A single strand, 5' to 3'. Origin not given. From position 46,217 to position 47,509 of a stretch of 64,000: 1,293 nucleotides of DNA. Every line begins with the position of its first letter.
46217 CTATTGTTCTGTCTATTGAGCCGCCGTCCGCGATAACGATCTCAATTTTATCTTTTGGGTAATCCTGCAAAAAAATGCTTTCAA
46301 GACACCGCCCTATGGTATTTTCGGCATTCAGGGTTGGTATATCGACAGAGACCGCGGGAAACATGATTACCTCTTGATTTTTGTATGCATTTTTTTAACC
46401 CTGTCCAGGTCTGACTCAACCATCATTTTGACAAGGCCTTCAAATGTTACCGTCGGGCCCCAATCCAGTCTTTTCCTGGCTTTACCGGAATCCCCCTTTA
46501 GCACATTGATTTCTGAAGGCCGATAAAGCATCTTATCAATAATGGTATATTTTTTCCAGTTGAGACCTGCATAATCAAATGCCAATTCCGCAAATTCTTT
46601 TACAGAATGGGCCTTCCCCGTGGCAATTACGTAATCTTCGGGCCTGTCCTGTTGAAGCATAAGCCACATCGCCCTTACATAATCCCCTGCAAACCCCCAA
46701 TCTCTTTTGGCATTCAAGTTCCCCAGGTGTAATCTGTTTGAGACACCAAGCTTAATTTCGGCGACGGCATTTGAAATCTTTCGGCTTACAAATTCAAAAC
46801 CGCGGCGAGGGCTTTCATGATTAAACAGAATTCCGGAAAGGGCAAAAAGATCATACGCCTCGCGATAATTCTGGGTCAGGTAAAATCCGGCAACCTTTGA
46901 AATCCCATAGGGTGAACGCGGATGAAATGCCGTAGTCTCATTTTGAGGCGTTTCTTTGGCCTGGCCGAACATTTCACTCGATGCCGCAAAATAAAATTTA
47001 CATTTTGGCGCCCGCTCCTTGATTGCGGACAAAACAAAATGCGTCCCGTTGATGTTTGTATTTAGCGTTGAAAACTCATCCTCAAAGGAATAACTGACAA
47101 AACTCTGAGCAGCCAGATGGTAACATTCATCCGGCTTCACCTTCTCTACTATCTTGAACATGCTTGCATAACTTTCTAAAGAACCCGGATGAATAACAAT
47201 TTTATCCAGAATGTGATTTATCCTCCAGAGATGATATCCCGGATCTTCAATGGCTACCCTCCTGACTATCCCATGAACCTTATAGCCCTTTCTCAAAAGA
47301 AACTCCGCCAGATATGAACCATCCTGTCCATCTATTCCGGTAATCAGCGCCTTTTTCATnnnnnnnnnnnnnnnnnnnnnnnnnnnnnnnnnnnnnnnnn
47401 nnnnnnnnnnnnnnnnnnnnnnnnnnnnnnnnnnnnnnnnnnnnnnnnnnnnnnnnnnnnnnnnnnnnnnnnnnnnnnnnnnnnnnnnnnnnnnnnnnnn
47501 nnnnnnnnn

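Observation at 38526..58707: Five radical-SAM enzymes plus a TPP-dependent ALS-like enzyme and a C-methyltransferase inside a nucleotide-sugar cluster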

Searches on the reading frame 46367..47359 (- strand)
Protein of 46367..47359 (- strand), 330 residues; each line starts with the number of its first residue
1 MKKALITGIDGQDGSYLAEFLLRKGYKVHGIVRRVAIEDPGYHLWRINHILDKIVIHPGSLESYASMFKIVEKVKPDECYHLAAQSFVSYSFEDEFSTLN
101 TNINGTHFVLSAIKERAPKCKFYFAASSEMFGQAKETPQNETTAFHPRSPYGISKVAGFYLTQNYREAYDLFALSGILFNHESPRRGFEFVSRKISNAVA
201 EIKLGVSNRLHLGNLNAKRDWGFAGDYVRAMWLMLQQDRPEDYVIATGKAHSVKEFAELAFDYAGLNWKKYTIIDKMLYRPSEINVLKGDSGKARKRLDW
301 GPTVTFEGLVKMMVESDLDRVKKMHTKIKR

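Call 5: search_protein_families(library=pfam, proteins=[window:46367-47359:-])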
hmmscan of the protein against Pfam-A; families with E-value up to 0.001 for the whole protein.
window:46367-47359:- (330 aa): 4 families
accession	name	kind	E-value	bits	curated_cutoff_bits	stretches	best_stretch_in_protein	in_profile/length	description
PF16363.11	GDP_Man_Dehyd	-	1.3e-114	383.6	27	1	5-313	1-332/332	GDP-mannose 4,6 dehydratase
PF01370.27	Epimerase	-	6.3e-60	203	20.9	1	4-246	1-240/240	NAD dependent epimerase/dehydratase family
PF04321.23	RmlD_sub_bind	-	1.2e-05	25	27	1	3-176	2-150/287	RmlD substrate binding domain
PF02719.21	Polysacc_synt_2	-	0.00023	20.9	20.2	1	52-115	54-117/293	Polysaccharide biosynthesis protein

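Call 63: search_protein_families(library=ncbifam, proteins=[window:46367-47359:-], max_evalue=0.00001)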
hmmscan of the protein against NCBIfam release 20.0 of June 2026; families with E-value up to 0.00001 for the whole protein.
window:46367-47359:- (330 aa): 13 families
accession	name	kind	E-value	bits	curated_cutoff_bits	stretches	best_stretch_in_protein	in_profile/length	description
TIGR01472.1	gmd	equivalog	1.4e-119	399.3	415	1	2-320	1-341/342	GDP-mannose 4,6-dehydratase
TIGR04180.1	EDH_00030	hypoth_equivalog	3.2e-33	115.1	475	1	5-303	2-295/297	NAD-dependent 4,6-dehydratase LegB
TIGR01181.1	dTDP_gluc_dehyt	equivalog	1e-27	97.1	365.1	1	47-315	43-309/321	dTDP-glucose 4,6-dehydratase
TIGR02622.1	CDP_4_6_dhtase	equivalog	1.1e-22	80.6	278.45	1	2-169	5-172/352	CDP-glucose 4,6-dehydratase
TIGR01179.1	galE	equivalog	1.8e-17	63.2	262.3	1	4-170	2-165/332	UDP-glucose 4-epimerase GalE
NF007582.0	PRK10217.1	equivalog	1.8e-14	53.6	698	1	1-247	1-253/355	dTDP-glucose 4,6-dehydratase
NF007490.0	PRK10084.1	subfamily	4.2e-14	52.3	649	1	65-320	63-337/361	dTDP-glucose 4,6-dehydratase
NF043036.1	ErythonDh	equivalog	1.3e-11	44.3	325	1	3-165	2-163/321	D-erythronate dehydrogenase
NF007956.0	PRK10675.1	subfamily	2.4e-09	36.8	394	1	4-158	3-156/338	UDP-glucose 4-epimerase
NF011728.1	PRK15181.1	equivalog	3.9e-08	32.7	760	1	4-180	18-194/348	Vi polysaccharide biosynthesis UDP-N-acetylglucosaminuronic acid C-4 epimerase TviC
NF041015.1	UDPsulfquin_syn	equivalog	4.6e-08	32.4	575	1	3-122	2-139/384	UDP-sulfoquinovose synthase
TIGR02197.1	heptose_epim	equivalog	7.4e-06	25.3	274.6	0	65-265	56-261/316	ADP-glyceromanno-heptose 6-epimerase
TIGR03466.1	HpnA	hypoth_equivalog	7.5e-06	25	367.65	1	3-166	2-153/327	hopanoid-associated sugar epimerase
